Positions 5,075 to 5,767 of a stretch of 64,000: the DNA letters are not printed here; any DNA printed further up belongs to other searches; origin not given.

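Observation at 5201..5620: MC1-family archaeal chromatin protein encoded on the element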

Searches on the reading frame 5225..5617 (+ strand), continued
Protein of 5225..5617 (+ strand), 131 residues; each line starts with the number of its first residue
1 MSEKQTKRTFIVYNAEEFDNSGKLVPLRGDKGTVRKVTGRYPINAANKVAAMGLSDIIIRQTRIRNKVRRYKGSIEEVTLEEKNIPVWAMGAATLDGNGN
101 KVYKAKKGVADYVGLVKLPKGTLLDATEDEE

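Call 51: find_encoding_contigs(protein=P0009, flank=10000, max_places=3)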
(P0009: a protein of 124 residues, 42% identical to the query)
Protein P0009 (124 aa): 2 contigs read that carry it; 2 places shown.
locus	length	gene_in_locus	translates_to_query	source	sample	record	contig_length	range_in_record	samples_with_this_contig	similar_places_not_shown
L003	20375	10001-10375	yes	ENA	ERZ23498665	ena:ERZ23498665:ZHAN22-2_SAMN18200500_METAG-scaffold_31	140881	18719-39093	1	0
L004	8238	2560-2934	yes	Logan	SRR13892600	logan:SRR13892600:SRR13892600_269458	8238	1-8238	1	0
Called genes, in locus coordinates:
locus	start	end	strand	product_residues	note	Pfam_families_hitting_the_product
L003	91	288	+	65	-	-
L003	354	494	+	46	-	-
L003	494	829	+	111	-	-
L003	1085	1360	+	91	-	-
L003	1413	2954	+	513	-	PF04675:DNA_ligase_A_N, PF01068:DNA_ligase_A_M, PF04679:DNA_ligase_A_C (faint)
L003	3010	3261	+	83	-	-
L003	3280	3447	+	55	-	-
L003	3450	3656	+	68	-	-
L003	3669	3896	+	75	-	-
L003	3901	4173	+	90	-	-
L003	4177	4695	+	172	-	-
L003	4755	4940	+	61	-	-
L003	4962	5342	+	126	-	-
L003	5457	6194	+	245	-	-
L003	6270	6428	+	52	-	-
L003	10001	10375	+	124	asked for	-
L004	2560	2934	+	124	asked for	-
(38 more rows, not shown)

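Call 52: find_related_loci(query=window:5225-5617:+, collection=viral_contigs, flank=10000)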
Query window:5225-5617:+ (131 aa) in viral_contigs; peptide patterns used: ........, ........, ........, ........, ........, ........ (x = any residue, [..] = any of these).
416 stretches matched a pattern, but none encodes a relative of the query by tblastn (E <= 1e-3).

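Call 53: find_encoding_contigs(protein=P0003, flank=10000, max_places=3)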
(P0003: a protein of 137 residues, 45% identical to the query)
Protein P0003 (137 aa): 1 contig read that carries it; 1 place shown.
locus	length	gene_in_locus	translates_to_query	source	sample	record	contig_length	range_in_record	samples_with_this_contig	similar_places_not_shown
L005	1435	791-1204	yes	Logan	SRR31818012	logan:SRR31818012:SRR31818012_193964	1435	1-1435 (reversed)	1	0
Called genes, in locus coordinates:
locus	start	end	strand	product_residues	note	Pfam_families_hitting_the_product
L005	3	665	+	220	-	?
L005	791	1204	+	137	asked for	-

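Call 54: find_related_loci(query=A3, collection=metagenome_contigs, flank=10000)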
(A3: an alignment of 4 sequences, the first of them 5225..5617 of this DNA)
Query A3 (131 aa) in metagenome_contigs; peptide patterns used: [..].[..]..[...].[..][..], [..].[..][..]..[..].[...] (x = any residue, [..] = any of these).
136 stretches matched a pattern, but none encodes a relative of the query by tblastn (E <= 1e-3).

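Call 55: find_related_loci(query=A3, collection=genome_contigs, flank=10000)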
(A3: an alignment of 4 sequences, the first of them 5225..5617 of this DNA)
Query A3 (131 aa) in genome_contigs; peptide patterns used: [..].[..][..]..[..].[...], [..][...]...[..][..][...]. (x = any residue, [..] = any of these).
109 stretches matched a pattern, but none encodes a relative of the query by tblastn (E <= 1e-3).

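Call 57: search_dna_similar(query=P0007, collection=phages, mode=protein, max_evalue=1)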
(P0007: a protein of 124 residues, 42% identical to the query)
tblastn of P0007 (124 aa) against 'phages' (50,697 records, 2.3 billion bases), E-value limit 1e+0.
No match.

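Call 74: find_encoding_contigs(protein=P0006, flank=8000, max_places=2)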
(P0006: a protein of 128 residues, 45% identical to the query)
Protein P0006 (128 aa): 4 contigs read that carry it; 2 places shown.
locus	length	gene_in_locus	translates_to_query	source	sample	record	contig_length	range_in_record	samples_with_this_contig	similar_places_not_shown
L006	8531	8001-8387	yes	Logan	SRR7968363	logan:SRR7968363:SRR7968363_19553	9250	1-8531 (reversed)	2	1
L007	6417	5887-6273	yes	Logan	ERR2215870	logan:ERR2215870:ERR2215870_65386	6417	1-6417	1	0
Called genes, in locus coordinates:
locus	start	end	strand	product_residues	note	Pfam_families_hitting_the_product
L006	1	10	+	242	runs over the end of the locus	?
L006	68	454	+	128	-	-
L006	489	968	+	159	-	-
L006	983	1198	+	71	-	-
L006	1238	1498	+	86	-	-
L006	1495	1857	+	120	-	-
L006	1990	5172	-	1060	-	-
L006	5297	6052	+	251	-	-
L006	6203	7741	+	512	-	PF04675:DNA_ligase_A_N, PF04679:DNA_ligase_A_C (faint), PF01068:DNA_ligase_A_M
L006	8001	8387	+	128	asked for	-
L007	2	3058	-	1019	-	?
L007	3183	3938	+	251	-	-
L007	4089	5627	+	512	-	PF04675:DNA_ligase_A_N, PF04679:DNA_ligase_A_C (faint), PF01068:DNA_ligase_A_M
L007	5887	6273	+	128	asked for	-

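Call 75: find_encoding_contigs(protein=P0012, flank=8000, max_places=2)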
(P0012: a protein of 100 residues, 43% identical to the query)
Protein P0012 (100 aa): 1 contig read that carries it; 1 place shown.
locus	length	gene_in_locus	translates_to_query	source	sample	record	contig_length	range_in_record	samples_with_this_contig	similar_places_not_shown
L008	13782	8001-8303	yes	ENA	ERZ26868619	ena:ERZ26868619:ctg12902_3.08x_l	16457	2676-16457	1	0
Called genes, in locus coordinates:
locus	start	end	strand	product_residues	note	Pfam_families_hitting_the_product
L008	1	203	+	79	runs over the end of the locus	-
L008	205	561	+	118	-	-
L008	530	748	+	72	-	-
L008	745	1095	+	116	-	-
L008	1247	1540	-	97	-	-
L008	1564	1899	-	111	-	-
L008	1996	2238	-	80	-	-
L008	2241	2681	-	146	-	-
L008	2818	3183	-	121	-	-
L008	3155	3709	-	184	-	PF05063:MT-A70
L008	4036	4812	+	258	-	-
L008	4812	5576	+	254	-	-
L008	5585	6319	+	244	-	-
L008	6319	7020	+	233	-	-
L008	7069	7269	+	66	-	-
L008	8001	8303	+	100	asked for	PF05854:MC1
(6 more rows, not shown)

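Call 82: search_protein_families(library=pfam, proteins=[P0004, P0005, P0008, P0010, P0011], max_evalue=0.001)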
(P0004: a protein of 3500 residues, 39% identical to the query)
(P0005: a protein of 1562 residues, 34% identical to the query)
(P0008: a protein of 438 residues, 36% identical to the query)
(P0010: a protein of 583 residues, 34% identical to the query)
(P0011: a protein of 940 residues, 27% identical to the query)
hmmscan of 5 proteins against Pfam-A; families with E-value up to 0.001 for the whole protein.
P0004 (3500 aa): 10 families
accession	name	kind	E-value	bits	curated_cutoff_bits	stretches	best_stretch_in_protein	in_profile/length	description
PF17803.7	Cadherin_4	-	1.3e-186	605.9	25.1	26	237-310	3-71/71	Bacterial cadherin-like domain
PF17963.7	Big_9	-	5.9e-34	117.3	23.6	1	3160-3239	13-89/89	Bacterial Ig domain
PF06938.16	DUF1285_N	-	3.3e-17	62.4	29.3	0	1979-1992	15-28/67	Domain of unknown function (DUF1285), N-terminal domain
PF17892.7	Cadherin_5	-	3.7e-17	62.4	26.5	1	3160-3240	16-97/98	Cadherin-like domain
PF17990.7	LodA_N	-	1.1e-16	61.9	26.3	0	153-202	108-157/213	L-Lysine epsilon oxidase N-terminal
PF23560.1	GBD_Hemicentin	-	7.9e-12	45.4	27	0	215-251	7-43/100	Hemicentin galactose-binding domain-like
PF01782.24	RimM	-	1.3e-08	35.3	23.5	0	920-981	5-66/84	RimM N-terminal domain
PF22096.1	TagH_C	-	2.7e-08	34.7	27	0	1559-1596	33-70/107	Teichoic acid transporter subunit TagH C-terminal domain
PF24155.1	DUF7406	-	4.4e-06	27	28.4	0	809-840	16-48/52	Domain of unknown function (DUF7406)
PF00353.25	HemolysinCabind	-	0.00014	22.2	23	1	3359-3385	1-27/36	RTX calcium-binding nonapeptide repeat (4 copies)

P0005 (1562 aa): 11 families
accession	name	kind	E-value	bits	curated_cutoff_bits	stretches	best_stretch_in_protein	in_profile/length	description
PF18877.6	SSSPR-51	-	0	1294.8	27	21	1084-1130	2-48/48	SSSPR-51 domain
PF19076.6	CshA_repeat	-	8.9e-55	184.1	27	4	207-310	3-103/103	Surface adhesin CshA repetitive domain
PF06458.18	MucBP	-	2.3e-25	89.5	23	0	1290-1335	5-58/63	MucBP domain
PF16459.11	Phage_TAC_13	-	8.5e-20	71.4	28.8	0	800-829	53-83/98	Phage tail assembly chaperone, TAC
PF07504.19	FTP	-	1.2e-12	47.9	21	0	1468-1489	3-24/51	Fungalysin/Thermolysin Propeptide Motif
PF06703.16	SPC25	-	2.6e-09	37.5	24.3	0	854-890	108-145/159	Microsomal signal peptidase 25 kDa subunit (SPC25)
PF00746.26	Gram_pos_anchor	-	2e-08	34.5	20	1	1525-1562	6-43/43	LPXTG cell wall anchor motif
PF23623.1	GBD_IRG7_N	-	4.4e-07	30.4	27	0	1175-1214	29-67/95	IRG7 N-terminal galactose binding domain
PF12396.14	DUF3659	-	4.4e-06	26.9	24.8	0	884-928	8-52/61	Protein of unknown function (DUF3659)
PF17885.6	Smoa_sbd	-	3.9e-05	24.2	25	0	122-173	16-66/108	Styrene monooxygenase A putative substrate binding domain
PF03413.25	PepSY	-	4e-05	24.3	24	0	224-268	16-57/60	Peptidase propeptide and YPEB domain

P0008 (438 aa): 9 families
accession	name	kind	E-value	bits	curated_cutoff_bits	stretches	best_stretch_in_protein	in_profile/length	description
PF25390.1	WD40_RLD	-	9.6e-77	259.2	150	2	142-437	18-314/363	RCC1-like domain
PF00415.24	RCC1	-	1.3e-76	253.5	21.7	7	174-224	1-50/50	Regulator of chromosome condensation (RCC1) repeat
PF13540.12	RCC1_2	-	1.6e-58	193.6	22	6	211-240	1-30/30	Regulator of chromosome condensation (RCC1) repeat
PF13964.12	Kelch_6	-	1.3e-11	44.4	25.3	0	378-397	4-22/50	Kelch motif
PF24681.1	Kelch_KLHDC2_KLHL20_DRC7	-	1.2e-07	31.7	50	0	111-291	2-175/221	KLHDC2/KLHL20/DRC7 Kelch-repeats domain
PF25176.1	DUF7831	-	1.4e-07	31.8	27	0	112-141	10-38/118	Family of unknown function (DUF7831)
PF25384.1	Alsin_RLD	-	2.2e-07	31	100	0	170-243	237-309/405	Alsin RCC1-like domain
PF13418.12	Kelch_4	-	1e-06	29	21.6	0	218-234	3-19/49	Galactose oxidase, central domain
PF20323.3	DUF6618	-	7.3e-05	23.4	27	0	280-324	39-83/92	Family of unknown function (DUF6618)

P0010 (583 aa): 5 families
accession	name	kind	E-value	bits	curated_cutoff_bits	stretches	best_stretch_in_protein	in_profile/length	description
PF25390.1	WD40_RLD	-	8.5e-70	236.3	150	2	312-583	10-263/363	RCC1-like domain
PF00415.24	RCC1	-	1.3e-57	192.6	21.7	5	227-277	1-50/50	Regulator of chromosome condensation (RCC1) repeat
PF13540.12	RCC1_2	-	5.8e-49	163.2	22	5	211-240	1-30/30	Regulator of chromosome condensation (RCC1) repeat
PF25176.1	DUF7831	-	7.2e-05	23.1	27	0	276-312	12-48/118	Family of unknown function (DUF7831)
PF13418.12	Kelch_4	-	0.00036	20.9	21.6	0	523-538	4-19/49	Galactose oxidase, central domain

P0011 (940 aa): 8 families
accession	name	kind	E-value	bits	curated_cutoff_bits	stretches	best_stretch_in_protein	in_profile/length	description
PF16255.11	Lipase_GDSL_lke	-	1.2e-13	51.3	29.2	0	56-99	61-103/203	GDSL-like Lipase/Acylhydrolase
PF02466.24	Tim17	-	2e-12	47.8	32.7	0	43-97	48-100/111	Tim17/Tim22/Tim23/Pmp24 family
PF12483.13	GIDE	-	2.6e-12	46.9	23.6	0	711-735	25-52/160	E3 Ubiquitin ligase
PF16084.10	LydB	-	4.7e-08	33.4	28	0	86-138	37-89/147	LydA-holin antagonist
PF02768.20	DNA_pol3_beta_3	-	9.2e-08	32.4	27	0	94-128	80-114/121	DNA polymerase III beta subunit, C-terminal domain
PF10098.14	DUF2336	-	5.1e-06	26.6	34.6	0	45-86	172-213/262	Uncharacterised protein conserved in bacteria (DUF2336)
PF17965.7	MucBP_2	-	1.2e-05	26.1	23.4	0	61-90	19-48/74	Mucin binding domain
PF19221.5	MELT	-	0.00058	20.2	30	0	15-25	2-12/26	MELT motif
